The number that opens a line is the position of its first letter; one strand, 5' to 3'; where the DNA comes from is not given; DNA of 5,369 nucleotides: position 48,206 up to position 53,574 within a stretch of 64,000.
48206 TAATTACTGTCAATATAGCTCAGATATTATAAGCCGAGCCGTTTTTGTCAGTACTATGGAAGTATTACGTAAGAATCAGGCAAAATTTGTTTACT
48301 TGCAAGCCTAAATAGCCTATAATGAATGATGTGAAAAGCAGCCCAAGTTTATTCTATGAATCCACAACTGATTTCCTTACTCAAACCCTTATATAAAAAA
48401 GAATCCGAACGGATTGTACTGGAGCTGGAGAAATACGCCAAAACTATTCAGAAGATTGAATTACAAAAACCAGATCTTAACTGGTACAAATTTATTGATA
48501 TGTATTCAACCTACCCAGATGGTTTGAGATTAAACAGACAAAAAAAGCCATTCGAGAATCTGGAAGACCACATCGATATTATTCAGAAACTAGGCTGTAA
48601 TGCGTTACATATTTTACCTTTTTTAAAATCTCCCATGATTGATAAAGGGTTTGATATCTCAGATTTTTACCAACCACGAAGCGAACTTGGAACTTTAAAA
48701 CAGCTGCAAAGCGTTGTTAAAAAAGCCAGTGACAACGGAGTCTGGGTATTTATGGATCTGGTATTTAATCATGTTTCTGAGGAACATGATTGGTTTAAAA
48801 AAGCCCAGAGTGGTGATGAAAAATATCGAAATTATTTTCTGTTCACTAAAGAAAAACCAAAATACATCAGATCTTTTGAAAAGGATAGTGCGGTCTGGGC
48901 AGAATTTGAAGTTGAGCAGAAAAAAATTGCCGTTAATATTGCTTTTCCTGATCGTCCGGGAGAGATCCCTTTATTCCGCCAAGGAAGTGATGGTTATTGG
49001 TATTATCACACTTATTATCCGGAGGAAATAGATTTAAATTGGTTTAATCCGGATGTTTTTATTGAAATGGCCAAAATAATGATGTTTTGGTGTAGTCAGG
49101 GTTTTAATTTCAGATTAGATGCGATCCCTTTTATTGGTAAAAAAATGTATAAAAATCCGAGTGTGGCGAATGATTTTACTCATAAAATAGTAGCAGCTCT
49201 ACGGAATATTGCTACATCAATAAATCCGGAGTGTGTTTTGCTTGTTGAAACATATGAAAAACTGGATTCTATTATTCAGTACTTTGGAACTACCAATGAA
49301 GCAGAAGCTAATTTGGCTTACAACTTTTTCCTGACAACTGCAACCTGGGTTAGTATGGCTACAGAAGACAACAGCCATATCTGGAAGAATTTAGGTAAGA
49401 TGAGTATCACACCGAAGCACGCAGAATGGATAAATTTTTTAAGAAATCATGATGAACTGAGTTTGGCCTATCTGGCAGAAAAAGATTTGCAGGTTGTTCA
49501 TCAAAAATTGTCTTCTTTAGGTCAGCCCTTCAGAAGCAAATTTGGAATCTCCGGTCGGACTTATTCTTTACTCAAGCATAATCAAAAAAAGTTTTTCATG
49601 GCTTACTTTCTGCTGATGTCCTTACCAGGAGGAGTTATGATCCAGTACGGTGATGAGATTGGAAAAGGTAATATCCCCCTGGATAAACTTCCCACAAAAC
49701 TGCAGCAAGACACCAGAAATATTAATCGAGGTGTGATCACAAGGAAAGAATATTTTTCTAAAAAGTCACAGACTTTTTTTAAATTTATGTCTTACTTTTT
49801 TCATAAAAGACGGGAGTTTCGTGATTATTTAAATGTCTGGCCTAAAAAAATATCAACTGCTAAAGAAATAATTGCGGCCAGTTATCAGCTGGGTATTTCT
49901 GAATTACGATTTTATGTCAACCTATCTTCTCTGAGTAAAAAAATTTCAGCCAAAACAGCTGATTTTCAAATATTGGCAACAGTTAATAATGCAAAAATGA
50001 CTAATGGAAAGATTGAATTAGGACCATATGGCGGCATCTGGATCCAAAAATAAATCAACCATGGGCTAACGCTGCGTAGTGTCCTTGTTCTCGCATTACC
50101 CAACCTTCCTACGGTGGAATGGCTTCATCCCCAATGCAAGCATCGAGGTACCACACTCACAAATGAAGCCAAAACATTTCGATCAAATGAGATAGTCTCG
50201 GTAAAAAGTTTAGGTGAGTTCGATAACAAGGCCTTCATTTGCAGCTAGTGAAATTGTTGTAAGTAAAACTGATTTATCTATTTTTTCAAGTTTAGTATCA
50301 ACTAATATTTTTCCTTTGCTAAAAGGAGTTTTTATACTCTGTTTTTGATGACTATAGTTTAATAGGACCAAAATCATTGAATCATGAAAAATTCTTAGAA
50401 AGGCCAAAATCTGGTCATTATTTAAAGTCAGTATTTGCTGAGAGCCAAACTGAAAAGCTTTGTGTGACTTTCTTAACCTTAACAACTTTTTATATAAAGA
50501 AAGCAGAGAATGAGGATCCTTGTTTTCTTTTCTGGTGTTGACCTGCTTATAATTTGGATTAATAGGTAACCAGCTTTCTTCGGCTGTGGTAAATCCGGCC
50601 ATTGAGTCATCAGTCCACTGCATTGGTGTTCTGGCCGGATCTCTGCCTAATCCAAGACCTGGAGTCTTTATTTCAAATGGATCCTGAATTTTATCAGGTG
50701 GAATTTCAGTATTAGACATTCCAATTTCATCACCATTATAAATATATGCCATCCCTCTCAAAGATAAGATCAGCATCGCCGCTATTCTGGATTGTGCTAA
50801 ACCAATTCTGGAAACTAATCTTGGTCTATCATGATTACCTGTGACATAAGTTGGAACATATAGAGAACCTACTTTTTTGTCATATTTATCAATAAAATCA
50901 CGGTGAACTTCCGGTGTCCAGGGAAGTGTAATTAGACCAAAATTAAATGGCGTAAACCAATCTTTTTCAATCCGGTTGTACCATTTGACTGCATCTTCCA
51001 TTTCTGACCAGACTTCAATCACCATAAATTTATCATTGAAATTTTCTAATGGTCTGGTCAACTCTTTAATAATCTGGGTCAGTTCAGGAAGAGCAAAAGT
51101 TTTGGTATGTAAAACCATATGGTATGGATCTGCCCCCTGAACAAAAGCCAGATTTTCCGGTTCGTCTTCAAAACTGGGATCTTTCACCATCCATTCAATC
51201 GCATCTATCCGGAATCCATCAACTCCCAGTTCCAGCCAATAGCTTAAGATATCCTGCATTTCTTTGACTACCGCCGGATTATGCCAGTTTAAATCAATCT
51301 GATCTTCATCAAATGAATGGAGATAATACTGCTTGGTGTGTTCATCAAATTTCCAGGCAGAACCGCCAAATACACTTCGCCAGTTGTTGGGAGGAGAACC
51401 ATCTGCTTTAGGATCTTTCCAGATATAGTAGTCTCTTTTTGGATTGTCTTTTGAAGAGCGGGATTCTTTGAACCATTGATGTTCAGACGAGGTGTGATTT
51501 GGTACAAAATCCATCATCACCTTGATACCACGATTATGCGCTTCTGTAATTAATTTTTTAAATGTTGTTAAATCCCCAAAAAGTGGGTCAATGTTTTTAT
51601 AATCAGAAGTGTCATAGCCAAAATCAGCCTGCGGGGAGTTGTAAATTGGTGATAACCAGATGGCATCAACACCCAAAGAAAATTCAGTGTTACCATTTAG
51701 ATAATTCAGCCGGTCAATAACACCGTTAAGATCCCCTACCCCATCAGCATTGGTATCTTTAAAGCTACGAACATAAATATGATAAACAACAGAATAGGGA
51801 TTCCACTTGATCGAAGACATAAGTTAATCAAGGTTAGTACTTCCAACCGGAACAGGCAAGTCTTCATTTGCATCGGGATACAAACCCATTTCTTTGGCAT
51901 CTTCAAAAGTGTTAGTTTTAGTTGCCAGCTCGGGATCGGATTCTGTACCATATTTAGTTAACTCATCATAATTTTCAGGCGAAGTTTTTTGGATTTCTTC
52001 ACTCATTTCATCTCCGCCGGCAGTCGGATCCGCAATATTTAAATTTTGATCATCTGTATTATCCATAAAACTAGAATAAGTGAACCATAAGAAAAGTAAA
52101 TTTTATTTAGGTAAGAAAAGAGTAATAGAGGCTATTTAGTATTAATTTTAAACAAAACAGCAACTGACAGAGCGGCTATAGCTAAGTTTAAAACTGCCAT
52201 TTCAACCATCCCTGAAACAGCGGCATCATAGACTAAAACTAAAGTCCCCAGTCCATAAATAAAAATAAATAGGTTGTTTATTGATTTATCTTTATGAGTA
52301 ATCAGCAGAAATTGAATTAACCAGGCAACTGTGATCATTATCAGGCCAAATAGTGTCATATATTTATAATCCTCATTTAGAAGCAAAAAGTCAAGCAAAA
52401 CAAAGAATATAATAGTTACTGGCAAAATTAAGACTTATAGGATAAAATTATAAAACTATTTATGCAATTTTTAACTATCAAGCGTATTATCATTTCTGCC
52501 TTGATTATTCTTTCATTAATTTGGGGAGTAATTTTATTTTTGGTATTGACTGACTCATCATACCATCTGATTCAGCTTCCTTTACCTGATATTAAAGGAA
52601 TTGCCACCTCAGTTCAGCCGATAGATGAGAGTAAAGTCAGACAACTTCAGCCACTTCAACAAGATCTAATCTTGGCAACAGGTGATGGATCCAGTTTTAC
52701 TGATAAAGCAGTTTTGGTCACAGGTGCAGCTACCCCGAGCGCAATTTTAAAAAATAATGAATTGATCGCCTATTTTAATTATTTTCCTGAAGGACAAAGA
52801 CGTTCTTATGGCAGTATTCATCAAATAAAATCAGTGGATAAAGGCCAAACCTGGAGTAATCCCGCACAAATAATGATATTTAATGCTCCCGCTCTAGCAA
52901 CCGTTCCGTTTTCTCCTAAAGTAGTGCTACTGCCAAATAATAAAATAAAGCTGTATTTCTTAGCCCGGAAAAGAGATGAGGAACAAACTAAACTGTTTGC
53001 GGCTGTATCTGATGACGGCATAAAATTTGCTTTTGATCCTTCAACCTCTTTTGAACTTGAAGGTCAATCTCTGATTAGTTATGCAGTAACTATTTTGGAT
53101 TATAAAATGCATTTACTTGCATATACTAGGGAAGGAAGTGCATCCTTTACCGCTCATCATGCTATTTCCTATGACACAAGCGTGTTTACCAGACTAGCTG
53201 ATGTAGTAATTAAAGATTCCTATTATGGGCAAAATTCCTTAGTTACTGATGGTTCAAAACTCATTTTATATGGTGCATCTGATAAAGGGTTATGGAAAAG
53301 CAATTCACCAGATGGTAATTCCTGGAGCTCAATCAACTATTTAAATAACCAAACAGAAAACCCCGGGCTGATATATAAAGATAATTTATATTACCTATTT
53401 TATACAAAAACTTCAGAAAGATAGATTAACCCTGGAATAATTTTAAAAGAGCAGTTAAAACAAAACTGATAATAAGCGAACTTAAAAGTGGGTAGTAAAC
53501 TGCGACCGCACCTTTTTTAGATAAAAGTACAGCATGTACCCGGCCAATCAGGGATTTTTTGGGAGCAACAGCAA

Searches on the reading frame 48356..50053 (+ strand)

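Call 66: search_protein_families(library=pfam, proteins=[window:48356-50053:+], max_evalue=0.001)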
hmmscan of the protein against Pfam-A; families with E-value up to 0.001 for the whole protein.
window:48356-50053:+ (565 aa): 1 family
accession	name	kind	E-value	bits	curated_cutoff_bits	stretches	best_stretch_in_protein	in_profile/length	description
PF00128.31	Alpha-amylase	-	3.4e-44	152.2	22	1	70-377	22-326/446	Alpha amylase, catalytic domain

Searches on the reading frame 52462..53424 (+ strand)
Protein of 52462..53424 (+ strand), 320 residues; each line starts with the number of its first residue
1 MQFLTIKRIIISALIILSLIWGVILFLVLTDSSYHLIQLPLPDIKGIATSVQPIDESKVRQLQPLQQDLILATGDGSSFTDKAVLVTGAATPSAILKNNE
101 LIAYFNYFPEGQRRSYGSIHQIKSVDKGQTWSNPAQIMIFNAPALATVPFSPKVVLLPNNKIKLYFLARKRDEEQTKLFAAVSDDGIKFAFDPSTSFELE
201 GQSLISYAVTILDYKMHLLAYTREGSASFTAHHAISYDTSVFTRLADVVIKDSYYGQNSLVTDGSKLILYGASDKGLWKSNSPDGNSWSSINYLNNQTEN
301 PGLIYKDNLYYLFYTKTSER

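Call 66: search_protein_families(library=pfam, proteins=[window:52462-53424:+], max_evalue=0.001)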
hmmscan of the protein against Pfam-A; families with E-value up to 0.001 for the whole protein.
window:52462-53424:+ (320 aa): 1 family
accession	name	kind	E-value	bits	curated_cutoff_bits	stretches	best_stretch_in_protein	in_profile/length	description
PF13088.12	BNR_2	-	5.2e-06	26.5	31.4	1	97-298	60-258/277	BNR repeat-like domain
